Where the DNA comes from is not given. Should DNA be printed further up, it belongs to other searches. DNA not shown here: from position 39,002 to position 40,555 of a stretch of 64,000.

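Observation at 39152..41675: MlaD/MCE lipid-transport protein fused to a SPOR-like domain, beside a SPOR-bearing amidase and divergent from lptD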

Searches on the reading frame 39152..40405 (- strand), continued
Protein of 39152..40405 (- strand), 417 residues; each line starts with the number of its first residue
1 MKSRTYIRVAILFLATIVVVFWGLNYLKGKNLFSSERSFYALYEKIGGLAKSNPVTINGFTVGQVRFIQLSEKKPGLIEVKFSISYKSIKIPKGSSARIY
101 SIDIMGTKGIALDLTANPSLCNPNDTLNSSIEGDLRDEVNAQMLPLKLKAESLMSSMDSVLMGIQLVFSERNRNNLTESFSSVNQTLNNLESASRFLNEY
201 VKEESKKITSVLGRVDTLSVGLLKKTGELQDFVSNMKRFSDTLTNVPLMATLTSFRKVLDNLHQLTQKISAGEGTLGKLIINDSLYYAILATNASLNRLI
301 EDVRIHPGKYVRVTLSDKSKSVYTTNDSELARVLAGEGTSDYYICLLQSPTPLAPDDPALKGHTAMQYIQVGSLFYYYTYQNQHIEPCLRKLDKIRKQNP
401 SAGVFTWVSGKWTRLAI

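Call 83: find_encoding_contigs(protein=P0077, flank=5000, max_places=3)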
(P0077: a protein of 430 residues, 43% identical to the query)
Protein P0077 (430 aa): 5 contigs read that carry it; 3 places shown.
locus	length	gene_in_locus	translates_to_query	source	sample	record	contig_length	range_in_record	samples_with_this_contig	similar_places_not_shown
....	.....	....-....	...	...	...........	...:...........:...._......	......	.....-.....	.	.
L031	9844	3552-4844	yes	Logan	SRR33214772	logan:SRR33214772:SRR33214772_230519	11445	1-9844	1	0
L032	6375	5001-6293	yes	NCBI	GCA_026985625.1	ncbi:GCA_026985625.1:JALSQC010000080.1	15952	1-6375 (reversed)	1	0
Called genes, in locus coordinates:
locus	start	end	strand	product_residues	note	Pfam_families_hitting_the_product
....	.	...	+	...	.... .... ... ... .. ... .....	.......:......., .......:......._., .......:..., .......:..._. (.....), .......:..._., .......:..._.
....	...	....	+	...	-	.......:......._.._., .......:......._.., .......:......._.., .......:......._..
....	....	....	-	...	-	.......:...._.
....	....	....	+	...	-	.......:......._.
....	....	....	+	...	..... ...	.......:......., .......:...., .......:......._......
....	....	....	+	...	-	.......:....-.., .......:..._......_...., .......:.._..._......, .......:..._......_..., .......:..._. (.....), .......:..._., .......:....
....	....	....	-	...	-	-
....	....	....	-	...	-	-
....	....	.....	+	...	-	-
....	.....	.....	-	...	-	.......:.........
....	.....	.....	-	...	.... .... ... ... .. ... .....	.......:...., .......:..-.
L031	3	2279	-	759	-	?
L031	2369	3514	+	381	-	PF01520:Amidase_3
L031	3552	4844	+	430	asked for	PF28542:DUF8434, PF02470:MlaD, PF28544:Helical_needle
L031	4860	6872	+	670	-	PF22745:Nlig-Ia, PF01653:DNA_ligase_aden, PF03120:OB_DNA_ligase, PF03119:DNA_ligase_ZBD, PF14520:HHH_5 (faint), PF12826:HHH_2, PF00533:BRCT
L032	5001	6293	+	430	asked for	PF28542:DUF8434, PF02470:MlaD, PF28544:Helical_needle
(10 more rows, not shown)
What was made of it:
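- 39152..40405 (-): MCE/MlaD-family gene, 417 aa plus stop. It has an N-terminal membrane anchor, an MCE domain, a long helical 'needle' region, a linker and a SPOR-derived tail. PF28544 is named Helical_needle and PF28542 is named DUF8434 (call 83).
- Closest known: MlaD / PqiB / LetB / mycobacterial Mce proteins. Same: A helical extension annotated Helical_needle (call 83).
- The domain follows a Pfam 'Helical_needle' (call 83).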

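Call 84: list_cluster_members(proteins=[P0017, P0077, P0122, P0105])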
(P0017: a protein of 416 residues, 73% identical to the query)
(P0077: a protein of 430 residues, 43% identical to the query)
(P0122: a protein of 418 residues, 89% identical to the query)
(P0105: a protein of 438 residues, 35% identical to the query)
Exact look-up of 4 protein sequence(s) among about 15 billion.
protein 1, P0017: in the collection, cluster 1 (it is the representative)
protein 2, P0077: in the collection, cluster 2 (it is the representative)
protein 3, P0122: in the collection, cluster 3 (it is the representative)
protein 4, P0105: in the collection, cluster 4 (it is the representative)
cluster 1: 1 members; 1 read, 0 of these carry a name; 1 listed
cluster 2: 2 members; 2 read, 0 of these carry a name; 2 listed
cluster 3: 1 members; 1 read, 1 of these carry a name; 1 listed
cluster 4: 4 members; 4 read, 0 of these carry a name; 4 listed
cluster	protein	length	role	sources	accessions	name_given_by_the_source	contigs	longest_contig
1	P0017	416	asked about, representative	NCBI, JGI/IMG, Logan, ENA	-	-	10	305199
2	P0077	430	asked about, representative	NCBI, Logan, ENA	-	-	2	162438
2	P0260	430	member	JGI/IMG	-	-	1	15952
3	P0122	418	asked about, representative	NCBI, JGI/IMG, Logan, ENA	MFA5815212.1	MAG: N-acetylmuramoyl-L-alanine amidase [Bacteroidales bacterium]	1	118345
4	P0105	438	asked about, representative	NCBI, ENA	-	-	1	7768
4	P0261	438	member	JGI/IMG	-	-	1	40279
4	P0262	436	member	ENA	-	-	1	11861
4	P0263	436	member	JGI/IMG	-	-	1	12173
